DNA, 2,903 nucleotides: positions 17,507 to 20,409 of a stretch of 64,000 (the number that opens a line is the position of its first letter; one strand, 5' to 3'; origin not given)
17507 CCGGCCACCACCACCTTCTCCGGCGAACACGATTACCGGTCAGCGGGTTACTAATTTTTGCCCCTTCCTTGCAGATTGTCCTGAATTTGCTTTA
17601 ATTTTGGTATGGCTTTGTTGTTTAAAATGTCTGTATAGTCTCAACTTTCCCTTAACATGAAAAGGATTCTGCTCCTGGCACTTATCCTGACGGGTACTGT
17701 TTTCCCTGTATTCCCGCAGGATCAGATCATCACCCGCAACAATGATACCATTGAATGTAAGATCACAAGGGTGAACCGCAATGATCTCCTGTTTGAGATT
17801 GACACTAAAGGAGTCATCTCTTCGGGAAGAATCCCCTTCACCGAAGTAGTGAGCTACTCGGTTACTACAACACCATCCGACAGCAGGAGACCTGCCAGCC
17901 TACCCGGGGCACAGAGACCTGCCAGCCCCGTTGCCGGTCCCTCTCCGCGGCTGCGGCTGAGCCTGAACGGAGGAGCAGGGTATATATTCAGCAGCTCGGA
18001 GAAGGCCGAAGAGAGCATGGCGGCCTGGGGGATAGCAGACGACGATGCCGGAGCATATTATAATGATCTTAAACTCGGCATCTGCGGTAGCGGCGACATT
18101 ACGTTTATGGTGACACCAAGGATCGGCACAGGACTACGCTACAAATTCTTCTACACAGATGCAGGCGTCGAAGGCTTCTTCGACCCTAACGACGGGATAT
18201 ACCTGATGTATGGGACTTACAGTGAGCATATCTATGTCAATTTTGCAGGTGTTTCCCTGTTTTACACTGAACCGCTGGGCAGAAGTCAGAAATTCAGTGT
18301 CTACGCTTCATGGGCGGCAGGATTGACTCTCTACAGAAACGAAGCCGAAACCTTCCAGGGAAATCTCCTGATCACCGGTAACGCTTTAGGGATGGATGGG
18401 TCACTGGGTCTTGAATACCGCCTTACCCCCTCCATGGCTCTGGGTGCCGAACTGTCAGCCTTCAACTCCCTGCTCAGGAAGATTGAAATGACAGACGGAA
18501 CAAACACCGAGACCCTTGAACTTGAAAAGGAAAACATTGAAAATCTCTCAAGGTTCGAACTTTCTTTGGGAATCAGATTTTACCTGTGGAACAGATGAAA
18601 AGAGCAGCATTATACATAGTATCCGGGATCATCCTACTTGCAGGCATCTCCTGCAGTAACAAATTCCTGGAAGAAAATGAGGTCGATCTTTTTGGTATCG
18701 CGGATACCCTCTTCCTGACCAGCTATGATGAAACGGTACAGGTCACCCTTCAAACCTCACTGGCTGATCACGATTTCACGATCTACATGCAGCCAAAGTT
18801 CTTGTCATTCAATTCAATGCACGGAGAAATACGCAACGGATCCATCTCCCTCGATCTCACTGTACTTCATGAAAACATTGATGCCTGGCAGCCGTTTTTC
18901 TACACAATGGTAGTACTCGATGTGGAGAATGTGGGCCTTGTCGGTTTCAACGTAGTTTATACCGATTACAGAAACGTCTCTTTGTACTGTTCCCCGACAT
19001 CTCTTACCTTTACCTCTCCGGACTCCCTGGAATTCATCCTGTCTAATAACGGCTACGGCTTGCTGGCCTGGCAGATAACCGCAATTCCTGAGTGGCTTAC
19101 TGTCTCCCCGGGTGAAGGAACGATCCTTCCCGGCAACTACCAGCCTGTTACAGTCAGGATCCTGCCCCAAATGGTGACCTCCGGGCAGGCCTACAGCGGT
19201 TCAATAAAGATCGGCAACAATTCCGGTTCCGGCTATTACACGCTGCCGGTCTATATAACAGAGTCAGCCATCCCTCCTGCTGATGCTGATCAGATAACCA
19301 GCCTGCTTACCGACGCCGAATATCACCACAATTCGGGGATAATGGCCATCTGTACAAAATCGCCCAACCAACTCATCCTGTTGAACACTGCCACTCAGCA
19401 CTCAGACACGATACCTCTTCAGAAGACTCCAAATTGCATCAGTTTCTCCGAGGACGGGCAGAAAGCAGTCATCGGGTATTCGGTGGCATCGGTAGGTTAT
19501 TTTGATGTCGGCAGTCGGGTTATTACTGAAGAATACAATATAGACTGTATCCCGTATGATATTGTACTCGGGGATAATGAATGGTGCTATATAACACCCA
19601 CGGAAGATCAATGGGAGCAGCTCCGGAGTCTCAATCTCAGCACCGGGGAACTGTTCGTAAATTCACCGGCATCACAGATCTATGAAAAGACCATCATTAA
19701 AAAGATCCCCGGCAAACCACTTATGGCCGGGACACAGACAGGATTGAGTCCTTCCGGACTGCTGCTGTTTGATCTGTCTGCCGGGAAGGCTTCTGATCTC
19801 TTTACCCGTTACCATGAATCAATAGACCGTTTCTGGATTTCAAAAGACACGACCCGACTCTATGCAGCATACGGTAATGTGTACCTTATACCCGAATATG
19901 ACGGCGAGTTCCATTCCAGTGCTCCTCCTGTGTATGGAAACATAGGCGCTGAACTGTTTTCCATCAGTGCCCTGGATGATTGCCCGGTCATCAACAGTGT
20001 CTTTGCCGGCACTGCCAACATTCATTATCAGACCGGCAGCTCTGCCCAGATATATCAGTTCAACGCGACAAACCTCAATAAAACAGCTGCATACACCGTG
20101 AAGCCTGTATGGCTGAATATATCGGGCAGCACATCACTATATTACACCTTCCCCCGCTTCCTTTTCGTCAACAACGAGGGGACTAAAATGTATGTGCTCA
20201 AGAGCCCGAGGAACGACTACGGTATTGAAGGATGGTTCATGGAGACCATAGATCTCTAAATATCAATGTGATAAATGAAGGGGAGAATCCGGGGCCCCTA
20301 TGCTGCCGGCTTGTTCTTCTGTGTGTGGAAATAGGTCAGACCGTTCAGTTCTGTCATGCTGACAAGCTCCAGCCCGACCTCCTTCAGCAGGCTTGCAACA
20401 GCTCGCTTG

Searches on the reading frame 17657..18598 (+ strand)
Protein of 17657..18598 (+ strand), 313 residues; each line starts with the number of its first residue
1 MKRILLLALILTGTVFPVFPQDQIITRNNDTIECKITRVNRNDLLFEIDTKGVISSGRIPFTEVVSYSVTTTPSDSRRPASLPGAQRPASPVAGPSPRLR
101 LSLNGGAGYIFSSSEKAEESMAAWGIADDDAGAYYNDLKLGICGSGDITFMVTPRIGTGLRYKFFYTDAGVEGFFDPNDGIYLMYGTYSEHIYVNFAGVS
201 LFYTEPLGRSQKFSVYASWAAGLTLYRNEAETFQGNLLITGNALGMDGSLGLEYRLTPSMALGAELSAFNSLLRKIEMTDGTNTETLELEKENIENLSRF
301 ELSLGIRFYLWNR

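Call 72: search_protein_families(library=pfam, proteins=[window:17657-18598:+], max_evalue=0.001)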
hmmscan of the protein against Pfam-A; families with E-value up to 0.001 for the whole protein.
window:17657-18598:+ (313 aa): 1 family
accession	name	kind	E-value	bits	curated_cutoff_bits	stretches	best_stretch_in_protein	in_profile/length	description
PF13505.12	OMP_b-brl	-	3.3e-05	24.6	28.7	1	148-308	42-175/175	Outer membrane protein beta-barrel domain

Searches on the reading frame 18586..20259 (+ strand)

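Call 72: search_protein_families(library=pfam, proteins=[window:18586-20259:+], max_evalue=0.001)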
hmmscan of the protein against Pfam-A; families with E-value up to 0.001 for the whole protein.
window:18586-20259:+ (557 aa): 3 families
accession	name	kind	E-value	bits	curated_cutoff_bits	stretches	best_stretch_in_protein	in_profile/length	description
PF19190.6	BACON_2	-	8e-09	35.7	25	1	135-188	4-61/94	Viral BACON domain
PF22544.2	HYDIN_VesB_CFA65-like_Ig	-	0.00011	22.9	25.5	0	146-199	21-77/100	HYDIN/CFA65/VesB-like, Ig-like domain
PF22076.2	Cep192_D6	-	0.00031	21.3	35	0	136-210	7-88/101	Cep192 domain 6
